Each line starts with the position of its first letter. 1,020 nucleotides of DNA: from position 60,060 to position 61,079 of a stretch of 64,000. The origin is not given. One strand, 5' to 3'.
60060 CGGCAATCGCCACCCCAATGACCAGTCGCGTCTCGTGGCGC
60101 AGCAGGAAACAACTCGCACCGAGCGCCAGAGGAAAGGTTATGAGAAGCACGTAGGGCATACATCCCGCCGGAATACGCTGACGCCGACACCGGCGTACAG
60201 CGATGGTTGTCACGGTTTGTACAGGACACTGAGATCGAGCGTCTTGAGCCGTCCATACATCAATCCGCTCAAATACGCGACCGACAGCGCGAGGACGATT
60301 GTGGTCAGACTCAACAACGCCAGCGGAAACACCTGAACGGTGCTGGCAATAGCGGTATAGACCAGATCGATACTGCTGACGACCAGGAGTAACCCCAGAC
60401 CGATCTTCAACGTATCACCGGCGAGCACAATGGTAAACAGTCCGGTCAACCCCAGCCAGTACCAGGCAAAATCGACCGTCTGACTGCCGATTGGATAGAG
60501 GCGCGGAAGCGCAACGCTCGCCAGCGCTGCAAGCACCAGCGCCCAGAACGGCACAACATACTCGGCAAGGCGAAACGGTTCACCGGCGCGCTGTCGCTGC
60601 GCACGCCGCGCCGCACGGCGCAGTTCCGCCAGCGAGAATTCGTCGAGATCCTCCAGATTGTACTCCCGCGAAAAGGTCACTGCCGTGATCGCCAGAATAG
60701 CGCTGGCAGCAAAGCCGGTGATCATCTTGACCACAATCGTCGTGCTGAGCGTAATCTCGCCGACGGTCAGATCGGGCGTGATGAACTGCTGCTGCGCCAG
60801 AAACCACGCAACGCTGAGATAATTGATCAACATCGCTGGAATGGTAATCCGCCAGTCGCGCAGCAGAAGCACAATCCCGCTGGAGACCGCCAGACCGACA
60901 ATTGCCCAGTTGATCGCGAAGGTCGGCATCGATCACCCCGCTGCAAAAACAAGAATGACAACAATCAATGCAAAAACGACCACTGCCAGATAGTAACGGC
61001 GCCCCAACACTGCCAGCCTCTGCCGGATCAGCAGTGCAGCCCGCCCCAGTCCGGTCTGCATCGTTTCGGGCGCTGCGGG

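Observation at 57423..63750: Stripped-down six-gene group-4 [NiFe]-hydrogenase/complex-I-like module that keeps the Ni-Fe cysteines but has no NuoC/NuoI-type partners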

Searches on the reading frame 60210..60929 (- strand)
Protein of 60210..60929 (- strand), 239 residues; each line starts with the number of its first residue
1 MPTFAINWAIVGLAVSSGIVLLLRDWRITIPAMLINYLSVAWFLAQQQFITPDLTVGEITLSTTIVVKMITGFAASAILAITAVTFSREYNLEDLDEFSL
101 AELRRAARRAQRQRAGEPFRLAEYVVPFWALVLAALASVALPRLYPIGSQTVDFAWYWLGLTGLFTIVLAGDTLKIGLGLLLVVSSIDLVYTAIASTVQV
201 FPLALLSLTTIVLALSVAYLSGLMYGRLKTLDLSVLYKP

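Call 3: search_protein_families(library=pfam, proteins=[window:60210-60929:-], max_evalue=0.1)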
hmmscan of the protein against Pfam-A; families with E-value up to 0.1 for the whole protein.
window:60210-60929:- (239 aa): 0 families

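Call 4: search_protein_families(library=ncbifam, proteins=[window:60210-60929:-], max_evalue=0.1)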
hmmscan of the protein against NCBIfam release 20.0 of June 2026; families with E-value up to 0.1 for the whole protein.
window:60210-60929:- (239 aa): 0 families

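Call 34: search_solved_structures(query=A4, max_evalue=10, show_alignments=2)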
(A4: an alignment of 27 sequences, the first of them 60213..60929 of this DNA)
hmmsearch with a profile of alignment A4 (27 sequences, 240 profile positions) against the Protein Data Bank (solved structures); distinct sequences matched with E-value up to 10: 1.
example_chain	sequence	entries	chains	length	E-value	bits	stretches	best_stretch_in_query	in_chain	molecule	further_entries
6u8y_G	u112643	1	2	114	0.022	17.4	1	160-239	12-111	Monovalent cation/H+ antiporter subunit C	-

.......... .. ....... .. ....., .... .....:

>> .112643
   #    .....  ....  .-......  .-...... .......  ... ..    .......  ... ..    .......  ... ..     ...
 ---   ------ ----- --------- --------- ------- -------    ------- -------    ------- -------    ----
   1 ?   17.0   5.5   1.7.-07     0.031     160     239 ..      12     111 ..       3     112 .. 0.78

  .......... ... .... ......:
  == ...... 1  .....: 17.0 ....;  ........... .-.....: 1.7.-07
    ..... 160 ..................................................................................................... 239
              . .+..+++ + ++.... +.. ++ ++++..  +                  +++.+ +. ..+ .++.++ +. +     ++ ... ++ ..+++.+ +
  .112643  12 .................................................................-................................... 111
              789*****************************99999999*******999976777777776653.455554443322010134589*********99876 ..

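Call 35: find_homologous_proteins(query=A4, max_evalue=0.001)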
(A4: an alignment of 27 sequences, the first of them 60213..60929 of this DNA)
Query A4 (27 sequences) (239 aa, profile of the alignment): 378 proteins with E <= 0.001 among 8000 candidates; the best 120 are listed.
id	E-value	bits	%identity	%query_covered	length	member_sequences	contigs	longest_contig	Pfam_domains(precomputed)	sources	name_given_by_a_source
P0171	1.8e-123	429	76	97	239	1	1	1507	-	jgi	jgi:hypothetical protein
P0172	2.8e-123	428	76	100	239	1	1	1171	-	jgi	jgi:hypothetical protein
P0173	3.2e-123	428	75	100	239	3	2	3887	-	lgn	-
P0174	3.8e-123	428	78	97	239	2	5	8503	-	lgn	-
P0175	5.2e-123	427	78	97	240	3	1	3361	-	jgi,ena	-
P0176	5.7e-123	427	76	97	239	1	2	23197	-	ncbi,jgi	ncbi:MAG: hypothetical protein RLZZ387_2477 [Chloroflexota bacterium]|jgi:multisubunit Na+/H+ antipo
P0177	8.9e-123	426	76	97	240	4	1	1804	-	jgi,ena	-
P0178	2.3e-122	425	76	97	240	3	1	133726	-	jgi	jgi:hypothetical protein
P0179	3.0e-122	425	77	97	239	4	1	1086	-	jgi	jgi:hypothetical protein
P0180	3.8e-122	424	78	97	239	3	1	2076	-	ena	-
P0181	4.4e-122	424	75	97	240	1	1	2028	-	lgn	-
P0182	6.4e-122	424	75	97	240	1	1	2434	-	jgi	jgi:hypothetical protein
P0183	6.6e-122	424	76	97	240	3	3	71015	-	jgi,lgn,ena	jgi:multisubunit Na+/H+ antiporter MnhC subunit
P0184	7.9e-122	423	75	97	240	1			-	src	-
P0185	9.2e-122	423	77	97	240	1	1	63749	-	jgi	jgi:hypothetical protein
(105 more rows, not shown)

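Call 47: predict_structure(alignment_id=A5)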
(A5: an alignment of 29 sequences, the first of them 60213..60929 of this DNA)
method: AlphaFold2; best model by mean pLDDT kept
length: 239 residues; sequences in the alignment: 29
mean_pLDDT: 77.9   pTM: 0.76
mean pLDDT of the five models: 77.9, 76.6, 74.5, 74.4, 73.2
residues with pLDDT >= 90: 71; 70-90: 101; 50-70: 43; < 50: 24
segments of 3 or more residues with pLDDT < 50: 1-3, 91-98, 111-117, 236-239
pLDDT, mean of each block of 10 residues (from residue 1): 67 92 86 93 82 71 85 90 69 45 52 51 84 94 85 92 93 87 92 74 83 89 64 49
secondary structure, 60 per line:
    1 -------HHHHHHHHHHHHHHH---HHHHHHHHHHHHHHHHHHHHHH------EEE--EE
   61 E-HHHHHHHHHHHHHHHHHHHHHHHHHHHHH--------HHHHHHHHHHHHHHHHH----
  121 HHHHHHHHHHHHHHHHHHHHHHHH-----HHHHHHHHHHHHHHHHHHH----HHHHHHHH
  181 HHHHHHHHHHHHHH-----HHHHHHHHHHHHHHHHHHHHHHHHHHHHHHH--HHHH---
elements in order: H8-22 H26-47 E54-56 E59-61 H63-91 H100-116 H121-144 H150-168 H173-194 H200-230 H233-236

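Call 49: fold_search(model_id=the predicted structure, library=pdb)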
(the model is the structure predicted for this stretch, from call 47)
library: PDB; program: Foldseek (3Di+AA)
matches with E <= 10: 298; with E <= 0.001: 0
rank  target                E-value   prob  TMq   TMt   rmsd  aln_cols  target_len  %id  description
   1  7fin_R                1.7e-01  0.38  0.24  0.17  15.0       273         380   15  Cryo-EM structure of the GIPR/GLP-1R/GCGR triagonist peptide 20-bound human GIPR-Gs complex (released 2022-02-23)
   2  5gup_i                3.7e-01  0.44  0.29  0.21  20.2       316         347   11  Cryo-EM structure of mammalian respiratory supercomplex I1III2IV1 (released 2017-03-29)
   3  5lnk_N                4.0e-01  0.51  0.29  0.21  20.1       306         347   10  Entire ovine respiratory complex I (released 2016-11-23)
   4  4o6y_A                4.4e-01  0.23  0.21  0.24  17.8       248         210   14  Crystal Structure of Cytochrome b561 (released 2014-02-05)
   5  4jkv_A                5.8e-01  0.15  0.19  0.12  18.7       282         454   12  Structure of the human smoothened 7TM receptor in complex with an antitumor agent (released 2013-04-24)
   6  7e14_R                5.8e-01  0.11  0.18  0.13  16.9       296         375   13  Compound2_GLP-1R_OWL833_Gs complex structure (released 2021-07-07)
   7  9k8e_A                6.9e-01  0.20  0.21  0.21  21.0       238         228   12  Cryo-EM structure of designed zinc-induced tetrahedron Cage-t32-Zn1-HEHE-35 (released 2025-10-29)
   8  8x9t_R                7.6e-01  0.14  0.22  0.22  16.7       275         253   16  Identification, structure and agonist design of an androgen membrane receptor (released 2025-02-12)
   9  7wxu_R                8.7e-01  0.12  0.22  0.20  15.2       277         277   13  GPR110/Gq complex (released 2022-09-28)
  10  9i4i_i                9.5e-01  0.33  0.30  0.22  18.4       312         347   11  High resolution Cryo-EM structure of human complex I in mitochondria (released 2025-11-12)
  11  5xtc_i                1.0e+00  0.28  0.30  0.21  18.0       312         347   10  Cryo-EM structure of human respiratory complex I transmembrane arm (released 2017-08-30)
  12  7d3s_R                1.0e+00  0.12  0.21  0.19  14.7       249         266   15  Human SECR in complex with an engineered Gs heterotrimer (released 2020-11-04)
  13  7v35_R                1.1e+00  0.12  0.22  0.15  15.4       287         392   14  Cryo-EM structure of the GIPR/GLP-1R/GCGR triagonist peptide 20-bound human GCGR-Gs complex (released 2022-03-02)
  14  4o6y_B                1.2e+00  0.14  0.22  0.24  18.1       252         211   15  Crystal Structure of Cytochrome b561 (released 2014-02-05)
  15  4o7g_B                1.2e+00  0.09  0.18  0.19  18.4       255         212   14  Crystal Structure of Ascorbate-bound Cytochrome b561, crystal soaked in 1 M L-ascorbate for 40 minutes (released 2014-02-05)
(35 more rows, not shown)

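Call 59: search_protein_families(library=pfam, alignment_id=A4, max_evalue=10)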
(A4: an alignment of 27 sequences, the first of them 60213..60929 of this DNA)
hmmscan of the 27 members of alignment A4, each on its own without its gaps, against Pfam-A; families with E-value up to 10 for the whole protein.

A. member 1, window:60213-60929:- (239 aa): 1 family
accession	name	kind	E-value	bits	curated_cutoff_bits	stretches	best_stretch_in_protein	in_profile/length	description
PF00420.29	Oxidored_q2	-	3.7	7.8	26.1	2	10-100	5-92/95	NADH-ubiquinone/plastoquinone oxidoreductase chain 4L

B. families by the number of members that match (of 27 scanned): 19 families
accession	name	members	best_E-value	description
PF00420.29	Oxidored_q2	13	0.01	NADH-ubiquinone/plastoquinone oxidoreductase chain 4L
PF19447.4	DUF5985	1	0.0022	Family of unknown function (DUF5985)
PF06127.16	Mpo1-like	1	0.039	2-hydroxy-palmitic acid dioxygenase Mpo1-like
PF05404.17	TRAP-delta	1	0.055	Translocon-associated protein, delta subunit precursor (TRAP-delta)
PF00288.32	GHMP_kinases_N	1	0.06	GHMP kinases N terminal domain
PF07444.16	Ycf66_N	1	0.11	Ycf66 protein N-terminus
PF06281.17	VP1_VP3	1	0.11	Structural protein VP1/VP3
PF06210.16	DUF1003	1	0.18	Protein of unknown function (DUF1003)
PF22802.1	RsiG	1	0.19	RsiG-like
PF17367.7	NiFe_hyd_3_EhaA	1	0.22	NiFe-hydrogenase-type-3 Eha complex subunit A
PF16335.10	GtaA_6_Hairpin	1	0.29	Glutaminase A six helical-hairpin domain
PF05473.18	UL45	1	0.41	UL45 protein, carbohydrate-binding C-type lectin-like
PF02371.22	Transposase_20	1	0.63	Transposase IS116/IS110/IS902 family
PF24195.1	DUF7420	1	0.91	Family of unknown function (DUF7420)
PF04881.20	Adeno_GP19K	1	1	Adenovirus GP19K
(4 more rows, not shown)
